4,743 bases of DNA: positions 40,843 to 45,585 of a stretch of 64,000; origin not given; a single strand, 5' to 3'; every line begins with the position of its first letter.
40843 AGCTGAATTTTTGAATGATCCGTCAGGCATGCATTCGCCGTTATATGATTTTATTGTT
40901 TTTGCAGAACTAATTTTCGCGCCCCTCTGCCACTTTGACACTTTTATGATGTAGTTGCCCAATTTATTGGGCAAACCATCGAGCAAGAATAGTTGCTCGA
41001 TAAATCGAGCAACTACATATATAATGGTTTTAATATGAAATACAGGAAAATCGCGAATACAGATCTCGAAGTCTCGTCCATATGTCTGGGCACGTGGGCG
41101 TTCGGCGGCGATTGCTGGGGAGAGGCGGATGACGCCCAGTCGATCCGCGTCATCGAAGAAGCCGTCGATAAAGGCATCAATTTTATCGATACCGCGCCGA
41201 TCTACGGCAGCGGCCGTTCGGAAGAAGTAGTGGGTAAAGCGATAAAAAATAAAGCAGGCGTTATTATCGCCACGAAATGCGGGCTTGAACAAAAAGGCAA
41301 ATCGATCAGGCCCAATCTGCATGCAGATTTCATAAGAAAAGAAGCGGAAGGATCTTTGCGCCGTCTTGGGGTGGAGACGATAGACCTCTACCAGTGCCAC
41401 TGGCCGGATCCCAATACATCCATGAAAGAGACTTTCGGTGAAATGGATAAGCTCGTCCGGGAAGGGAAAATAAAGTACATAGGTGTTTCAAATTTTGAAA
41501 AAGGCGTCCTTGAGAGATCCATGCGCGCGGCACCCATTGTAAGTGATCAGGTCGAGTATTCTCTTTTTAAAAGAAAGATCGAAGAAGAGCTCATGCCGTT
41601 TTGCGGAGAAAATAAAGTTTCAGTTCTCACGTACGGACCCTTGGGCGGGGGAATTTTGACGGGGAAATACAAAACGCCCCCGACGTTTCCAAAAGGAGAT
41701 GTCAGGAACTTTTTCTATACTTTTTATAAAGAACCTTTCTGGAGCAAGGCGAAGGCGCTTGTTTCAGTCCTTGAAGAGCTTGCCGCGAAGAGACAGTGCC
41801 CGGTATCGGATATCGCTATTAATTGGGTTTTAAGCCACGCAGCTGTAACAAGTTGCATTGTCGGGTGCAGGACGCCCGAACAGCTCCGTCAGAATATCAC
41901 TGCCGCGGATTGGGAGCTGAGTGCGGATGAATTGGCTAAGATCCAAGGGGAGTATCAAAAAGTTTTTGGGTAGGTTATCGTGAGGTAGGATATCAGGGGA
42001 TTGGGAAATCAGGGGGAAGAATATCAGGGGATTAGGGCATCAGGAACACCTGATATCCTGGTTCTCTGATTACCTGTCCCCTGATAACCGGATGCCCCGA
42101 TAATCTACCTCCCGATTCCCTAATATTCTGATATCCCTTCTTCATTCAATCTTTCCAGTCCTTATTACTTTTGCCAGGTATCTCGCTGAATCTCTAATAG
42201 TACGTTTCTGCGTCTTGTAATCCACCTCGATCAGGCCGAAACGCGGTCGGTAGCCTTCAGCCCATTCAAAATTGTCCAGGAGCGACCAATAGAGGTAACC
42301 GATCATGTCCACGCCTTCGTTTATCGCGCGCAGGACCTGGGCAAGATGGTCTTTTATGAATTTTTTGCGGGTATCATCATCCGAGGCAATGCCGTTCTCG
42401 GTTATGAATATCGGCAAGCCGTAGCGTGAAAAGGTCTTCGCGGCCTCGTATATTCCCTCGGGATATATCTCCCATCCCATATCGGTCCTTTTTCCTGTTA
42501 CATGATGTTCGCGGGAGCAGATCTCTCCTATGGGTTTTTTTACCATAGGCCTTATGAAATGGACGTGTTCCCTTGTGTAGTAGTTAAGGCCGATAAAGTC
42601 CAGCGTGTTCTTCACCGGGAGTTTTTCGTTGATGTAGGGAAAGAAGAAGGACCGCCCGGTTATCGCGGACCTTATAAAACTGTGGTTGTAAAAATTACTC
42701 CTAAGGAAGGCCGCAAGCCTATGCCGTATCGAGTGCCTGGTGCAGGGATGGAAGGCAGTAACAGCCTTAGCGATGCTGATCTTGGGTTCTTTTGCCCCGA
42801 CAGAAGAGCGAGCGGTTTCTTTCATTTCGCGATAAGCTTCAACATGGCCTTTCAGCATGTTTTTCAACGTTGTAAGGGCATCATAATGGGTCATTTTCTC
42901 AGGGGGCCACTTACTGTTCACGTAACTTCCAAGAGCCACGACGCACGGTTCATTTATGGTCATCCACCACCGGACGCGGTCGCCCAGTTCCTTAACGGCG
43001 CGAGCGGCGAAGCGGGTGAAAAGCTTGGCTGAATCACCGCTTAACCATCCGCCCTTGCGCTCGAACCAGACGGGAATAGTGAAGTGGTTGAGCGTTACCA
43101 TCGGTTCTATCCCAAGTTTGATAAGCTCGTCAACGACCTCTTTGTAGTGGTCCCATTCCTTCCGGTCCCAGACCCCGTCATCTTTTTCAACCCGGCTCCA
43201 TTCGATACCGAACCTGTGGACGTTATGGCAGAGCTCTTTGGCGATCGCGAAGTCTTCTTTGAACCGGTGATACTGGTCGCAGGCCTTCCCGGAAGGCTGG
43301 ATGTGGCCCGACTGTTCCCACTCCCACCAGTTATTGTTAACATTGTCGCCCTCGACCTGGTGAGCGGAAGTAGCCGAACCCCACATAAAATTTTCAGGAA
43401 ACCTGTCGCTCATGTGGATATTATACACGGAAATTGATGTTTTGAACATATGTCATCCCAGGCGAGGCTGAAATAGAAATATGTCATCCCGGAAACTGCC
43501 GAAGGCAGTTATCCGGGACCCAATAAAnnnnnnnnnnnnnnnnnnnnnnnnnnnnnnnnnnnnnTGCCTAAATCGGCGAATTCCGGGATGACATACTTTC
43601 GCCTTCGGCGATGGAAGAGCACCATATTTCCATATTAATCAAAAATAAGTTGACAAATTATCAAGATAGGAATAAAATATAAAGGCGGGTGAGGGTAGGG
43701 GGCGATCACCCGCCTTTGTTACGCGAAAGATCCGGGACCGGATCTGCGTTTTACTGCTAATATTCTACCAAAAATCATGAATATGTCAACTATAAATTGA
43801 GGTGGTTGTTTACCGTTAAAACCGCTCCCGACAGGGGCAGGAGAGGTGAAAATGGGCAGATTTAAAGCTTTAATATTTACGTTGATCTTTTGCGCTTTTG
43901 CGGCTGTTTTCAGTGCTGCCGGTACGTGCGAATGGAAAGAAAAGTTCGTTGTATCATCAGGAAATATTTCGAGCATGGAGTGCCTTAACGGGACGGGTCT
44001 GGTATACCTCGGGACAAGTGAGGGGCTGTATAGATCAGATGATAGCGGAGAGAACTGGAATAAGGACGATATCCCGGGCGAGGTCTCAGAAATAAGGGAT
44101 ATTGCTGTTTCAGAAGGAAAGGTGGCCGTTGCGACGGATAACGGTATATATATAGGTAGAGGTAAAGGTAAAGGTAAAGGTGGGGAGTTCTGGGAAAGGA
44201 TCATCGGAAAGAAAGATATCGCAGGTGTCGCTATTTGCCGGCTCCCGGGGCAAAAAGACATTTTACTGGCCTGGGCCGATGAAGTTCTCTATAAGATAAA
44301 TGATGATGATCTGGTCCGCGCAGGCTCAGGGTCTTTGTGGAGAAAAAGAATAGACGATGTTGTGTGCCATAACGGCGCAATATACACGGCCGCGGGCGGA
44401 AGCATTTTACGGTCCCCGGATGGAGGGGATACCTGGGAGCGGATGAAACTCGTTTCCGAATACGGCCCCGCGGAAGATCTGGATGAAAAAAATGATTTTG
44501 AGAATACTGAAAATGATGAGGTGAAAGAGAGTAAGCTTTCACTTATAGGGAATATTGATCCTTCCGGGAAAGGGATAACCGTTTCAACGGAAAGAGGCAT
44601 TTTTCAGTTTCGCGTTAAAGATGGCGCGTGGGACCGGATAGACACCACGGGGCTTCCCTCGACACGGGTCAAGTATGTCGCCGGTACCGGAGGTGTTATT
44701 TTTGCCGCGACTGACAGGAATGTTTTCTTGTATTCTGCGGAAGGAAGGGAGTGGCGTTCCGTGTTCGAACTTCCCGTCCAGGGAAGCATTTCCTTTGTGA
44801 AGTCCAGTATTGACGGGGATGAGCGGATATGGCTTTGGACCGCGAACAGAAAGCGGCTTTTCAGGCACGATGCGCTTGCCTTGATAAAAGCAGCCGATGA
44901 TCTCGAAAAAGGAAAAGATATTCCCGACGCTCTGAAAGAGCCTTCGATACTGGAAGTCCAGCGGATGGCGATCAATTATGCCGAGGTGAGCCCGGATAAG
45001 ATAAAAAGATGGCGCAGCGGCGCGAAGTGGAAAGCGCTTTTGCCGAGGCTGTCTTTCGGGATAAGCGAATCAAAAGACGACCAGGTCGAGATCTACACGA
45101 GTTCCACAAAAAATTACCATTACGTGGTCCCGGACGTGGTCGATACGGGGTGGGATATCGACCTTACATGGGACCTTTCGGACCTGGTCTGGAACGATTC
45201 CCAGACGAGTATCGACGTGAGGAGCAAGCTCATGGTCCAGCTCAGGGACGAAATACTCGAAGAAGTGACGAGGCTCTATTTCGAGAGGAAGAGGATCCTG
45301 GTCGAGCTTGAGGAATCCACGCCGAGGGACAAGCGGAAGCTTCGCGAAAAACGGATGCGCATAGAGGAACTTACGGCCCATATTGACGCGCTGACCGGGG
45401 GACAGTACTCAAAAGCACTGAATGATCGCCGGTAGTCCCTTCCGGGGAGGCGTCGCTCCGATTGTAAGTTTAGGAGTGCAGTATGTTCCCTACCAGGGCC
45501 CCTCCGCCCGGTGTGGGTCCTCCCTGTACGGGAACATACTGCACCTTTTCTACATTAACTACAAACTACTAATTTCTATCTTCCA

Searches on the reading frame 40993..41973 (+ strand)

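Call 13: search_protein_families(library=pfam, proteins=[window:40993-41973:+])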
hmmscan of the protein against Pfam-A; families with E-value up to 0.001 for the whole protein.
window:40993-41973:+ (326 aa): 1 family
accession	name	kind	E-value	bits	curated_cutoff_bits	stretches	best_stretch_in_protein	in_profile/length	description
PF00248.27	Aldo_ket_red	-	2.8e-81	273.2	24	1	30-318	2-287/291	Aldo/keto reductase family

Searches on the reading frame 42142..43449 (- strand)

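Call 13: search_protein_families(library=pfam, proteins=[window:42142-43449:-])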
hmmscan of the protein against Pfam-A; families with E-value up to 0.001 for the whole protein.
window:42142-43449:- (435 aa): 2 families
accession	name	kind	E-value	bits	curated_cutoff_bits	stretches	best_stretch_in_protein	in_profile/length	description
PF00232.24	Glyco_hydro_1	-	2.8e-90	303.4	22.6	1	14-431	2-450/453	Glycosyl hydrolase family 1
PF00150.24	Cellulase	-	0.00099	19.1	23.5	0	329-390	213-268/272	Cellulase (glycosyl hydrolase family 5)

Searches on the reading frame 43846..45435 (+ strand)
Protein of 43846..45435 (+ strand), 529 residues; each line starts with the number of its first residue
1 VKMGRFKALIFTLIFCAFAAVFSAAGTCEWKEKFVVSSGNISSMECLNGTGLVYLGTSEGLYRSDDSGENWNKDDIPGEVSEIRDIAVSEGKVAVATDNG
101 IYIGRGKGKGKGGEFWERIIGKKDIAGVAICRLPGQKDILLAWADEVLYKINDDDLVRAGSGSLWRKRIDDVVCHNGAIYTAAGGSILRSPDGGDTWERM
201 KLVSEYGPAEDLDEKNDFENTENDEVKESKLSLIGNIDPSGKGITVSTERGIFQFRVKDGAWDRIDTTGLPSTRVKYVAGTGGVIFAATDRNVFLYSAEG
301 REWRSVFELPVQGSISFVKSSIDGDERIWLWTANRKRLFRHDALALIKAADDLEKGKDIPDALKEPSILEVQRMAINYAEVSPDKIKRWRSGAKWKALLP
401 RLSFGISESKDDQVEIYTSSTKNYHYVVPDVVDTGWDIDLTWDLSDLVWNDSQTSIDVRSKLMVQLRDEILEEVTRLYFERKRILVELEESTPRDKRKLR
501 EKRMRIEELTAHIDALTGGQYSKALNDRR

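Call 13: search_protein_families(library=pfam, proteins=[window:43846-45435:+])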
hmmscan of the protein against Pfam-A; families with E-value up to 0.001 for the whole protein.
window:43846-45435:+ (529 aa): 1 family
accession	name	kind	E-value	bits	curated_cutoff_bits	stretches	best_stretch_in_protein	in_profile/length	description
PF23366.1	Beta-prop_HVO_0234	-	5.3e-05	23.3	27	0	54-115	18-78/274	HVO_0234-like, beta propeller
